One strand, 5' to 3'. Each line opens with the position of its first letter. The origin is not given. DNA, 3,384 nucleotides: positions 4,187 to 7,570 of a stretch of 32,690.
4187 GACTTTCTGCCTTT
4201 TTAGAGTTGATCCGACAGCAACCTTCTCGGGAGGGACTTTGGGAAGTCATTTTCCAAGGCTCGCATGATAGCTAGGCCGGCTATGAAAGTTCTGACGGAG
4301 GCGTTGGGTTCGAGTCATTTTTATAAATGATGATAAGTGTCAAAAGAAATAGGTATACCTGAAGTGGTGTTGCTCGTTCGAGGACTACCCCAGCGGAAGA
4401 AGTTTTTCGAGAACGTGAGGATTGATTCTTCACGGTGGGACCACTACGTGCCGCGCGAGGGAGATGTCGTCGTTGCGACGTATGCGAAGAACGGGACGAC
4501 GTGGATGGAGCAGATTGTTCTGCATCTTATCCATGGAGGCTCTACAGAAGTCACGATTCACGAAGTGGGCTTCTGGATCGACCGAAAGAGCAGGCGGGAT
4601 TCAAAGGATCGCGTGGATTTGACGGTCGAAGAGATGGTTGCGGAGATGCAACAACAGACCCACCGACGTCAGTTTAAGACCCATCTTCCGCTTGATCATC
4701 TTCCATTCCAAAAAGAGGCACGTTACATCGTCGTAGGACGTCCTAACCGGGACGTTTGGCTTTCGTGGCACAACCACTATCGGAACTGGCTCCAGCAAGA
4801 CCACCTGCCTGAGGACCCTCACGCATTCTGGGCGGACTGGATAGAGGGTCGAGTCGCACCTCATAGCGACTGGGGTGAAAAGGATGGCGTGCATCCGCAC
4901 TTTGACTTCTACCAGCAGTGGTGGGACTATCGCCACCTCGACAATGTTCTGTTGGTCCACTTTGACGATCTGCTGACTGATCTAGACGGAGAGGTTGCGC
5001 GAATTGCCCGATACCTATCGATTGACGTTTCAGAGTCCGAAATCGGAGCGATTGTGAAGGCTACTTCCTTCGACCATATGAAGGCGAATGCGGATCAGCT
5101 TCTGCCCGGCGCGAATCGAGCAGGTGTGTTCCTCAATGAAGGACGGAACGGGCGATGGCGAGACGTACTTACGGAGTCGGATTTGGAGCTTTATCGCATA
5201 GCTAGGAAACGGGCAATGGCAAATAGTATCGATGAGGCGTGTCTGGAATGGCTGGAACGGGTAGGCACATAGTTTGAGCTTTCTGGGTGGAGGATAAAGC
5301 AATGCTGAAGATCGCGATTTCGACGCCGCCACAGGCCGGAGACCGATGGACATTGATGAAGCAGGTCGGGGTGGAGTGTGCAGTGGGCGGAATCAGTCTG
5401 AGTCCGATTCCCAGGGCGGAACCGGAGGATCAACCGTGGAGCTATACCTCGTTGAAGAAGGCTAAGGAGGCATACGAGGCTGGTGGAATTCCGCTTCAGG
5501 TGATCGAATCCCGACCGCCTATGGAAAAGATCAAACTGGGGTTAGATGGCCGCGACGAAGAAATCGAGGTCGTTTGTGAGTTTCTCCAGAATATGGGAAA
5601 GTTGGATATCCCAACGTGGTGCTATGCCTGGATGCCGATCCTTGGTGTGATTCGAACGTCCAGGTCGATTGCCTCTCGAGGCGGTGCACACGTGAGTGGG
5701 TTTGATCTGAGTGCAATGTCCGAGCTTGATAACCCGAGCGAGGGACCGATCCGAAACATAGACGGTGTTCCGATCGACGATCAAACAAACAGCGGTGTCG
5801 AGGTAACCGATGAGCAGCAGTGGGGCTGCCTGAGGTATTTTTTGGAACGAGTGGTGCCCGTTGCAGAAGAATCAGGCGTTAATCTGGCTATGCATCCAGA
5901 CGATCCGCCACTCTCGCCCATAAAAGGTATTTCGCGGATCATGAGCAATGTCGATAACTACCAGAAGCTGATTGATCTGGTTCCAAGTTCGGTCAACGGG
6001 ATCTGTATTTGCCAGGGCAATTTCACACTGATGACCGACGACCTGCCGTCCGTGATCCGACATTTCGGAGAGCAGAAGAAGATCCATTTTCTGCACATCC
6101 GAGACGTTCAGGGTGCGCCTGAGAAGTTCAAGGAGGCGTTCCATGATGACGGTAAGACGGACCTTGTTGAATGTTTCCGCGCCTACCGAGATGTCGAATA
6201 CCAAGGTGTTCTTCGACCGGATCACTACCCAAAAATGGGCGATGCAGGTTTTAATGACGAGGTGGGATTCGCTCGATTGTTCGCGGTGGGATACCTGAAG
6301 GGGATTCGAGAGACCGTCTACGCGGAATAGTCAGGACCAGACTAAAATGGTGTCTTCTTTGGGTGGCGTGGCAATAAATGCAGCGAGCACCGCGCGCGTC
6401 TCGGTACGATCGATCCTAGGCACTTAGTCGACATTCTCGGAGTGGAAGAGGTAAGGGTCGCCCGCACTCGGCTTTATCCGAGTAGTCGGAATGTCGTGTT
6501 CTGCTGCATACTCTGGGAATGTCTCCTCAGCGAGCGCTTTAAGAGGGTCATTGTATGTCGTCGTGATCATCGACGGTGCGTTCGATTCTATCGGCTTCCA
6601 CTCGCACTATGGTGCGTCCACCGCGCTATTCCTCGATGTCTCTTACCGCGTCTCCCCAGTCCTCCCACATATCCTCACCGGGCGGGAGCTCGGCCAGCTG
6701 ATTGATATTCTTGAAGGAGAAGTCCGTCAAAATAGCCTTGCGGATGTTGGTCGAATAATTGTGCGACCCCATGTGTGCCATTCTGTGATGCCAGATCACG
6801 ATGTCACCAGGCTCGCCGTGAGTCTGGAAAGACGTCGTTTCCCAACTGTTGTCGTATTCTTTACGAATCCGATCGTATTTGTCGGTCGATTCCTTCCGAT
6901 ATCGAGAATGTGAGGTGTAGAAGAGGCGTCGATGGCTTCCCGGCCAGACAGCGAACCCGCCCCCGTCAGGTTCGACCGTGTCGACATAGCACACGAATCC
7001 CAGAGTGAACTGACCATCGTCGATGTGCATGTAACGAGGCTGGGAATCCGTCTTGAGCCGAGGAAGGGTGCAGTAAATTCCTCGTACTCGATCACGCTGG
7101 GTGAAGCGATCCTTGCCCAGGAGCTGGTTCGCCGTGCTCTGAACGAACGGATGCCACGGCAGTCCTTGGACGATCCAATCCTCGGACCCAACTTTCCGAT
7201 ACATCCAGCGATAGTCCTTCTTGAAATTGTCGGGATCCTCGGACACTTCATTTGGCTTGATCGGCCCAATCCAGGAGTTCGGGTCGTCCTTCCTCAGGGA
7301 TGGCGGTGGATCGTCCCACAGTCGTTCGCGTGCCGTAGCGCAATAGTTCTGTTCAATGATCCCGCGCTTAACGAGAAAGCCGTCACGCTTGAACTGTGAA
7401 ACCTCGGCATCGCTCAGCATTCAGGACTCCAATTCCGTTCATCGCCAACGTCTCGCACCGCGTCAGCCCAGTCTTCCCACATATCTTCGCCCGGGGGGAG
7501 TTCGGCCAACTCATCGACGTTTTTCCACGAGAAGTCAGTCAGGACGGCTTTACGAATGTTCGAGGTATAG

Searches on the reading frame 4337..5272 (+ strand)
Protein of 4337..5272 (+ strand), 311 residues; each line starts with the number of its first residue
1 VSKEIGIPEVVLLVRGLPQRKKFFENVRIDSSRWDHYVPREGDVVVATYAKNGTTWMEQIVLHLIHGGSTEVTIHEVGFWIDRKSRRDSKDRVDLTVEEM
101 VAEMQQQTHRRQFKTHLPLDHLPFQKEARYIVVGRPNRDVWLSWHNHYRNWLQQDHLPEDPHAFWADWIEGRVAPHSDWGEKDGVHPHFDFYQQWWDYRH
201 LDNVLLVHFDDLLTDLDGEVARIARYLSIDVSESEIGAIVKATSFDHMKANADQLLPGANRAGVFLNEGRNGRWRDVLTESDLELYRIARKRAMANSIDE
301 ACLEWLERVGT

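Call 5: search_protein_families(library=pfam, proteins=[window:4337-5272:+])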
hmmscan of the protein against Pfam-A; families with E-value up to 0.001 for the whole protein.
window:4337-5272:+ (311 aa): 1 family
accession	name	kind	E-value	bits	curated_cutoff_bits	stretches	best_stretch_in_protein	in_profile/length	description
PF00685.33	Sulfotransfer_1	-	1.1e-36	127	22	1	42-295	2-252/255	Sulfotransferase domain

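Call 81: search_protein_families(library=ncbifam, proteins=[window:4337-5272:+], max_evalue=0.00001)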
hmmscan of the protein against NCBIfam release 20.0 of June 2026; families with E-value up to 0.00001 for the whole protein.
window:4337-5272:+ (311 aa): 0 families

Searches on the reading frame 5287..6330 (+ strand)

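Call 5: search_protein_families(library=pfam, proteins=[window:5287-6330:+])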
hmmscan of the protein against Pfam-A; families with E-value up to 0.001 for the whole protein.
window:5287-6330:+ (347 aa): 2 families
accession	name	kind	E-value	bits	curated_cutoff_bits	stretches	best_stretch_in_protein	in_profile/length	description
PF03786.19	UxuA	-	1.5e-75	254.7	23.7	1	25-344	21-350/352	D-mannonate dehydratase (UxuA)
PF01261.30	AP_endonuc_2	-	4.1e-10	40.2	31.1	1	173-309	95-225/249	Xylose isomerase-like TIM barrel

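Call 81: search_protein_families(library=ncbifam, proteins=[window:5287-6330:+], max_evalue=0.00001)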
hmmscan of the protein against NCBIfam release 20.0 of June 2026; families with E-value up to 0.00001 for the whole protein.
window:5287-6330:+ (347 aa): 2 families
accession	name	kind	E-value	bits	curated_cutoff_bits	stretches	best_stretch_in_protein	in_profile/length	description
NF003027.0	PRK03906.1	subfamily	1.1e-58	199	191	2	172-344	202-377/385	mannonate dehydratase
TIGR00695.1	uxuA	equivalog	1.9e-39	135.9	199.55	2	172-319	202-358/394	mannonate dehydratase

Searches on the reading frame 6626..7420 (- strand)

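Call 5: search_protein_families(library=pfam, proteins=[window:6626-7420:-])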
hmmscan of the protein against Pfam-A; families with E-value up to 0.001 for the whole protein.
window:6626-7420:- (264 aa): 1 family
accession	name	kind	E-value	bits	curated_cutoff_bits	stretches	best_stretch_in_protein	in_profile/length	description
PF05721.19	PhyH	-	9.7e-11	42.8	22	1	11-229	2-213/213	Phytanoyl-CoA dioxygenase (PhyH)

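Call 81: search_protein_families(library=ncbifam, proteins=[window:6626-7420:-], max_evalue=0.00001)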
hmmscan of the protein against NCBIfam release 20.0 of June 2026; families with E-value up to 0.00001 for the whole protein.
window:6626-7420:- (264 aa): 0 families
